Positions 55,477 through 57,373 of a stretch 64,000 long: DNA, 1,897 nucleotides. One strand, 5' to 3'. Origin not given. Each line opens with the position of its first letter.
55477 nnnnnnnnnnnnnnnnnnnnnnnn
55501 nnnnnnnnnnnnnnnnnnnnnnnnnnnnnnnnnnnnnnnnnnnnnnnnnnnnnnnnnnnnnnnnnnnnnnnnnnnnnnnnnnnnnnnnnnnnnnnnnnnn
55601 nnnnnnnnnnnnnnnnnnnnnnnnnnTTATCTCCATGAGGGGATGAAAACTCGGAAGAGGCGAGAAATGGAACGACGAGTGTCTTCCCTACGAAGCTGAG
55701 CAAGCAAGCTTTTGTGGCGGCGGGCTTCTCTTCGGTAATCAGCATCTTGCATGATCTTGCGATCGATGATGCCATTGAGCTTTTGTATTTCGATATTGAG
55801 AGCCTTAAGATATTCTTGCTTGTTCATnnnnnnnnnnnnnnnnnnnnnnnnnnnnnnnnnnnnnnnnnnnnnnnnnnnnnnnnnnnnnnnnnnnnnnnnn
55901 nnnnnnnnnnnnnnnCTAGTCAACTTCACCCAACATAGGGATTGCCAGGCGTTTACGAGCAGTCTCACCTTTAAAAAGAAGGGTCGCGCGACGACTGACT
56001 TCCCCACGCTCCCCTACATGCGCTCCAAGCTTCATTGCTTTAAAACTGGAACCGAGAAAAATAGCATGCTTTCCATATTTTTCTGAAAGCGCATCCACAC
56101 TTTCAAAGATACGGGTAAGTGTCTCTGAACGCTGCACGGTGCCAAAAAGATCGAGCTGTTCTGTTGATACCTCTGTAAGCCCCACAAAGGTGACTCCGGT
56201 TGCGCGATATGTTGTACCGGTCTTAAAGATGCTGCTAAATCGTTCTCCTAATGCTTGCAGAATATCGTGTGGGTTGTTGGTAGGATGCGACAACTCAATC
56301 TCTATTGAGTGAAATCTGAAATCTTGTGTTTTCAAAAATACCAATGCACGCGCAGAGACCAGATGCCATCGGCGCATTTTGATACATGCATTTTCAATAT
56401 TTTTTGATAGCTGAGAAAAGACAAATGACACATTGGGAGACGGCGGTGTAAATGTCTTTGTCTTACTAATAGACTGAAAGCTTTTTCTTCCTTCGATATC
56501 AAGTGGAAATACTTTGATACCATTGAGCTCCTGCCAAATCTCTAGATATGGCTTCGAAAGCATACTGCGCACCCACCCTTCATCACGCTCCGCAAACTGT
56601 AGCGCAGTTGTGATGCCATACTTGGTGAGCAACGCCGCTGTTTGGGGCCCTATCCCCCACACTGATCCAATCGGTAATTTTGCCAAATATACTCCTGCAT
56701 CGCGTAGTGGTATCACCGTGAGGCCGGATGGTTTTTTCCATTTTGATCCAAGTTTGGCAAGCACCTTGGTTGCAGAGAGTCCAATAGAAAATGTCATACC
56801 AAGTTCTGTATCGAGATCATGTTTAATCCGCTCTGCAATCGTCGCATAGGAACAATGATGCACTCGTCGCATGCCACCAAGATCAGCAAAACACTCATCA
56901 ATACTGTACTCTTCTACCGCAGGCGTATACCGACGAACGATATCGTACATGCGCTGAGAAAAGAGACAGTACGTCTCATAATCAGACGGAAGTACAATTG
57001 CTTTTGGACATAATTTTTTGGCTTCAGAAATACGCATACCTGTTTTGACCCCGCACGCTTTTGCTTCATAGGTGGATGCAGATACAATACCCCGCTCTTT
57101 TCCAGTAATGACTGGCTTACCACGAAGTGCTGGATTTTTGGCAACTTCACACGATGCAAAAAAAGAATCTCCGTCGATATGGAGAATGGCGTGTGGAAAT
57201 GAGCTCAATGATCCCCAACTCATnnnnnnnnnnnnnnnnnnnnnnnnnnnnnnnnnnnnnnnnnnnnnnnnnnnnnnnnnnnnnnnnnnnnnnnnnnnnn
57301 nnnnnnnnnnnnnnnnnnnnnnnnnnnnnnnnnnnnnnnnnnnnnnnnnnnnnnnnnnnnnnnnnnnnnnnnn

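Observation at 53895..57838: Compound SOS module: two LexA paralogs, a Y-family polymerase and a LexA-controlled nucleotide-sanitising operon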

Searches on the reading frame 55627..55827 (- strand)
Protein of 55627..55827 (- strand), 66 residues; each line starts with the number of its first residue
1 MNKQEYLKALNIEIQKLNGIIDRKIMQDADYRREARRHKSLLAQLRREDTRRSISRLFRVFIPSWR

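Call 3: search_protein_families(library=pfam, proteins=[window:55627-55827:-], max_evalue=0.01)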
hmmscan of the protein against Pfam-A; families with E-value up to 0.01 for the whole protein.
window:55627-55827:- (66 aa): 0 families

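Call 8: search_protein_families(library=ncbifam, proteins=[window:55627-55827:-], max_evalue=0.01)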
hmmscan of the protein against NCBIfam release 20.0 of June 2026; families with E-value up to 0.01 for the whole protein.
window:55627-55827:- (66 aa): 0 families

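Call 46: find_homologous_proteins(query=window:55627-55827:-, max_evalue=0.001)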
Query window:55627-55827:- (66 aa): 36 proteins with E <= 0.001 among 36 candidates.
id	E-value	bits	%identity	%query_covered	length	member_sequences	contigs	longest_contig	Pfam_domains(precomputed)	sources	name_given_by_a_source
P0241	5.6e-28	113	80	100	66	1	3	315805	-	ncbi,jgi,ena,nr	ncbi:hypothetical protein K2X96_01080 [Patescibacteria group bacterium]|jgi:hypothetical protein|nr:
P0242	2.6e-26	108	80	97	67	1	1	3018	-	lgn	-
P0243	6.8e-26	107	79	100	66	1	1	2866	-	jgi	jgi:hypothetical protein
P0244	3.0e-25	105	77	100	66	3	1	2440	-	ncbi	-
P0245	6.3e-25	104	74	100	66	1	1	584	-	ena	-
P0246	1.0e-23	100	76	100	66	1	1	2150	-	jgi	jgi:hypothetical protein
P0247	1.2e-23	100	76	100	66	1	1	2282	-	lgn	-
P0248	4.7e-23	98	73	100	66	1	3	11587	-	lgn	-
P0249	4.8e-23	98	76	100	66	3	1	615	-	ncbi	-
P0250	6.6e-23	97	74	100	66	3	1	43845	-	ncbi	-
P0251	6.8e-23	97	73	100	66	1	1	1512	-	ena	-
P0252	1.2e-22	96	73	100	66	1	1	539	-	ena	-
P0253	6.0e-22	94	71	98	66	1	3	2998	-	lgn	-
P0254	9.0e-22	94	70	100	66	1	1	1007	-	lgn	-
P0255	2.1e-21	92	70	100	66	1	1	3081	-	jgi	jgi:hypothetical protein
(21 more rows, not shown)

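Call 50: search_protein_families(library=pfam, alignment_id=A1, max_evalue=10)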
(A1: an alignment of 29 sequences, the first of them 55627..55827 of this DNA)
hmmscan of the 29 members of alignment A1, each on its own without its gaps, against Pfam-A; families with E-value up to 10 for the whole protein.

A. member 1, window:55627-55827:- (66 aa): 0 families

B. families by the number of members that match (of 29 scanned): 15 families
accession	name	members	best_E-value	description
PF03109.22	ABC1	6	0.009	ABC1 atypical kinase-like domain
PF19176.5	DUF5858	3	0.033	Family of unknown function (DUF5858)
PF04995.19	CcmD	3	3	Heme exporter protein D (CcmD)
PF01025.24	GrpE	2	0.0023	GrpE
PF00512.31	HisKA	2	0.19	His Kinase A (phospho-acceptor) domain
PF13025.11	DUF3886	1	0.013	Protein of unknown function (DUF3886)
PF11590.13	DNAPolymera_Pol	1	0.036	DNA polymerase catalytic subunit Pol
PF25450.1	Rab11-FIP3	1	0.043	Rab11-FIP3-like domain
PF14733.11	ACDC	1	0.052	AP2-coincident C-terminal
PF19891.5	DUF6364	1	0.08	Family of unknown function (DUF6364)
PF05859.17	Mis12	1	0.08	Mis12 protein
PF22470.1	Histone_HNS_N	1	0.086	H-NS histone-like proteins, N-terminal domain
PF00929.31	RNase_T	1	0.089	Exonuclease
PF03927.19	NapD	1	0.12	NapD protein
PF06305.16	LapA_dom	1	5.1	Lipopolysaccharide assembly protein A domain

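Call 55: predict_structure(alignment_id=A1)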
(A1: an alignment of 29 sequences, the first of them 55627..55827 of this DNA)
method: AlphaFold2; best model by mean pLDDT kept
length: 66 residues; sequences in the alignment: 29
mean_pLDDT: 83.8   pTM: 0.43
mean pLDDT of the five models: 83.8, 80.9, 78.1, 77.4, 75.9
residues with pLDDT >= 90: 30; 70-90: 22; 50-70: 14; < 50: 0
segments of 3 or more residues with pLDDT < 50: none
pLDDT, mean of each block of 10 residues (from residue 1): 93 97 86 89 87 67 57
secondary structure, 60 per line:
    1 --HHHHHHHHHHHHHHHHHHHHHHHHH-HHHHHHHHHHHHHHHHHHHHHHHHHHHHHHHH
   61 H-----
elements in order: H3-27 H29-61

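Call 56: search_protein_representatives(alignment_id=A1)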
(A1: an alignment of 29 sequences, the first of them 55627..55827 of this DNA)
Query: 29 sequences, 66 profile positions. Proteins with E-value up to 0.001 (for the whole library): 306; up to 1e-10: 40; up to 1e-30: 0. The best 150 are listed.
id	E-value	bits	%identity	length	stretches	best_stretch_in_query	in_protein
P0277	1.7e-28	114.3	-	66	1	1-65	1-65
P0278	1.7e-28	114.2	-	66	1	1-66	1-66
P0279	5.5e-25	103.0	-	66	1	1-60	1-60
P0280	8.6e-24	99.2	-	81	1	1-61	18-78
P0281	2.3e-20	88.2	-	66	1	1-66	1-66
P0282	7.5e-15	70.6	-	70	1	1-63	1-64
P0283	3.2e-14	68.6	-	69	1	1-53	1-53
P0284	1.4e-13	66.5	-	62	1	1-62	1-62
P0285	6.6e-13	64.3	-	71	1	1-62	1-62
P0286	7.9e-13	64.1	-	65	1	1-60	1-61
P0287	2.6e-12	62.5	-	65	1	1-62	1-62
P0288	2.7e-12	62.4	-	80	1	1-58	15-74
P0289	2.9e-12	62.3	-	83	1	1-61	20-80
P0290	3.9e-12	61.9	-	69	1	1-61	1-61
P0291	5.8e-12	61.3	-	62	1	1-60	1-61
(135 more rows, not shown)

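Call 58: fold_search(model_id=the predicted structure, library=pdb)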
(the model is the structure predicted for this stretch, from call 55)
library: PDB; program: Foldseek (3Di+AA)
matches with E <= 10: 1; with E <= 0.001: 0
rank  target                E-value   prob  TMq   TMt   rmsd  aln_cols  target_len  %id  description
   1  7va9_U                7.6e+00  0.13  0.49  0.68   3.0        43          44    9  Rba sphaeroides PufY-KO RC-LH1 dimer type-1 (released 2022-05-04)
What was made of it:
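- Tried and rejected: A Foldseek search of its two-helix model against the PDB gave nothing (call 58).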

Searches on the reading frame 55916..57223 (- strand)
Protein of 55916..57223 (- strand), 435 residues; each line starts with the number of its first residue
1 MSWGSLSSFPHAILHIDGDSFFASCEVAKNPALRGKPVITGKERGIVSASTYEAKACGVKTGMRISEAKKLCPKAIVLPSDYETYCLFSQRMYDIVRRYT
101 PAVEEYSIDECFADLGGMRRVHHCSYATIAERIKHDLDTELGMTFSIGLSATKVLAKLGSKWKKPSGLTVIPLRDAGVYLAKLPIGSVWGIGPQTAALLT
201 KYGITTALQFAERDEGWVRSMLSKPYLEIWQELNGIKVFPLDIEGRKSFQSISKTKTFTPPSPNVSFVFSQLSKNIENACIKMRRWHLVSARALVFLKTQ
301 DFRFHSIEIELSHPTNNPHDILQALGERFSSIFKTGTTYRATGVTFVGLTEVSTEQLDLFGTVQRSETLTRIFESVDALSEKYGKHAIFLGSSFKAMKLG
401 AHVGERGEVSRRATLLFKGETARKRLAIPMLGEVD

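Call 3: search_protein_families(library=pfam, proteins=[window:55916-57223:-], max_evalue=0.01)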
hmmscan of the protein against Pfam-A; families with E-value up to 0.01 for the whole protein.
window:55916-57223:- (435 aa): 3 families
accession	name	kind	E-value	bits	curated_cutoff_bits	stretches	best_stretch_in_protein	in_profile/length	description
PF00817.25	IMS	-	2.6e-46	157.7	23.2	1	16-160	1-147/148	impB/mucB/samB family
PF11799.13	IMS_C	-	8.7e-14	52.3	20.7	1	250-359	2-109/109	impB/mucB/samB family C-terminal domain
PF11798.14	IMS_HHH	-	1.4e-05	25.5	24.4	1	179-204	7-32/32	IMS family HHH motif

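Call 8: search_protein_families(library=ncbifam, proteins=[window:55916-57223:-], max_evalue=0.01)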
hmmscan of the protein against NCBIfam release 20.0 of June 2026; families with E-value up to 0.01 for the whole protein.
window:55916-57223:- (435 aa): 10 families
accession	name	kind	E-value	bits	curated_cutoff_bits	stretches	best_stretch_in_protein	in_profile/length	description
NF002492.0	PRK01810.1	equivalog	2e-71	240.9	399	1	12-394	11-395/412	DNA polymerase IV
NF002751.0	PRK02794.1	equivalog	3.1e-70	237.2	371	1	12-397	39-421/425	DNA polymerase IV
NF002848.0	PRK03103.1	subfamily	4.5e-67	226.3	381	1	12-397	5-395/410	DNA polymerase IV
NF003015.0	PRK03858.1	subfamily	5.3e-65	220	367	1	12-391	8-383/399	DNA polymerase IV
NF002882.0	PRK03348.1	equivalog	2.7e-64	217.6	389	1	12-368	6-361/461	DNA polymerase IV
NF002677.0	PRK02406.1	equivalog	1.2e-63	215.3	256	1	12-351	7-345/357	DNA polymerase IV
NF010731.0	PRK14133.1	equivalog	4.4e-56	190.6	362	1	11-361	3-348/352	DNA polymerase IV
NF002955.0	PRK03609.1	subfamily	3.4e-44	151.4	431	1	16-390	5-391/422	translesion error-prone DNA polymerase V subunit UmuC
NF002883.0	PRK03352.1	equivalog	3.2e-42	144.9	330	1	11-325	5-319/347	DNA polymerase IV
NF002292.0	PRK01216.1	equivalog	5.9e-37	127.5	339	1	13-284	3-277/351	DNA polymerase IV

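Call 54: search_solved_structures(query=window:55916-57223:-, max_evalue=1e-10, show_alignments=1)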
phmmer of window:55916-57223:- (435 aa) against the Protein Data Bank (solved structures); distinct sequences matched with E-value up to 1e-10: 75 (the best 60 are shown).
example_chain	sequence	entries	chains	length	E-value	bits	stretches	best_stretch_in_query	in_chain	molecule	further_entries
7yll_A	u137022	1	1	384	1.7e-44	155.6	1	12-392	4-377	DNA polymerase IV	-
4ir1_F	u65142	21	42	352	2.1e-35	125.7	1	12-306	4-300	DNA polymerase IV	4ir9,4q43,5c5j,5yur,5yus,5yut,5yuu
4r8u_A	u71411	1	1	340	2.3e-35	125.5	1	12-306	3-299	DNA polymerase IV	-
4r8u_B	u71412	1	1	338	2.8e-35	125.3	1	13-306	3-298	DNA polymerase IV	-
4irc_F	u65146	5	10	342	2.8e-34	122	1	12-306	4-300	DNA polymerase IV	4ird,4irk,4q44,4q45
6jup_F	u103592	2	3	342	2.8e-34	122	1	12-306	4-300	DNA polymerase IV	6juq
6juq_A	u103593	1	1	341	3e-34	121.9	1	12-306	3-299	DNA polymerase IV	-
3pvx_A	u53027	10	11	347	1.5e-30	109.7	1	12-212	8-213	DNA polymerase IV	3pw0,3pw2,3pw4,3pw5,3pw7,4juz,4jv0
3v6h_A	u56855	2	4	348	1.5e-30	109.7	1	12-212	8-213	DNA polymerase IV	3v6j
3v6k_A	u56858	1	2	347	1.5e-30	109.7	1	12-212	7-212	DNA polymerase IV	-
2uvr_A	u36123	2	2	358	1.5e-30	109.7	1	12-212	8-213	DNA POLYMERASE IV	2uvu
4gc7_A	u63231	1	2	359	1.6e-30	109.6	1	12-212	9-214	DNA polymerase IV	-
2uvv_A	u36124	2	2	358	1.6e-30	109.6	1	12-212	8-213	DNA POLYMERASE IV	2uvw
2bq3_A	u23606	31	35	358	1.6e-30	109.6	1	12-212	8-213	DNA POLYMERASE IV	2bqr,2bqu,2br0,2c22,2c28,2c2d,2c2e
2w9b_A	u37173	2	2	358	1.9e-30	109.4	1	12-210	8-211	DNA POLYMERASE IV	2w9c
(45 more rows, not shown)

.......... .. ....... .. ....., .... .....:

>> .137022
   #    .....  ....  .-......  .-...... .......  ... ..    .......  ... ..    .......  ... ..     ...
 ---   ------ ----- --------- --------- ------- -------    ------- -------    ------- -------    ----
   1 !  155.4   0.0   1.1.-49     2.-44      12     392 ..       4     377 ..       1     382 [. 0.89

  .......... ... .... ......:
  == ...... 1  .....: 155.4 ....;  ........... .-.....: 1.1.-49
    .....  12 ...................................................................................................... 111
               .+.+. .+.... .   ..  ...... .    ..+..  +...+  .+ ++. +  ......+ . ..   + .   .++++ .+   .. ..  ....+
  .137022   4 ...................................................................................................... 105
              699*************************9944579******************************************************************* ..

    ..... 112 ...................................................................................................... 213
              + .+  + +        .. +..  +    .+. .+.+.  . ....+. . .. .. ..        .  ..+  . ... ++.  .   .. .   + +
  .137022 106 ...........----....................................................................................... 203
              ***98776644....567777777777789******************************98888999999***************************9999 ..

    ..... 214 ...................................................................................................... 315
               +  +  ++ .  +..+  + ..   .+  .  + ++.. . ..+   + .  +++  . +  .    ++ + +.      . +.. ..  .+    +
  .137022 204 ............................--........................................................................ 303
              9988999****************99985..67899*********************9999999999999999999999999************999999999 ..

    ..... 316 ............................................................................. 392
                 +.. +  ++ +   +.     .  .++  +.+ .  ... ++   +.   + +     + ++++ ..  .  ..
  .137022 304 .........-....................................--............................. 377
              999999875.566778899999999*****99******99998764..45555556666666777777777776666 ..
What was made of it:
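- On DNA polymerase IV (DinB) or UmuC: The best solved-structure match is a DNA polymerase IV (call 54).
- The polymerase is DinB-like (calls 8, 54).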

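Call 77: find_related_loci(query=window:55916-57223:-, collection=viral_contigs, flank=6000)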
Query window:55916-57223:- (435 aa) in viral_contigs; peptide patterns used: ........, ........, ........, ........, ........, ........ (x = any residue, [..] = any of these).
7 stretches matched a pattern, but none encodes a relative of the query by tblastn (E <= 1e-3).
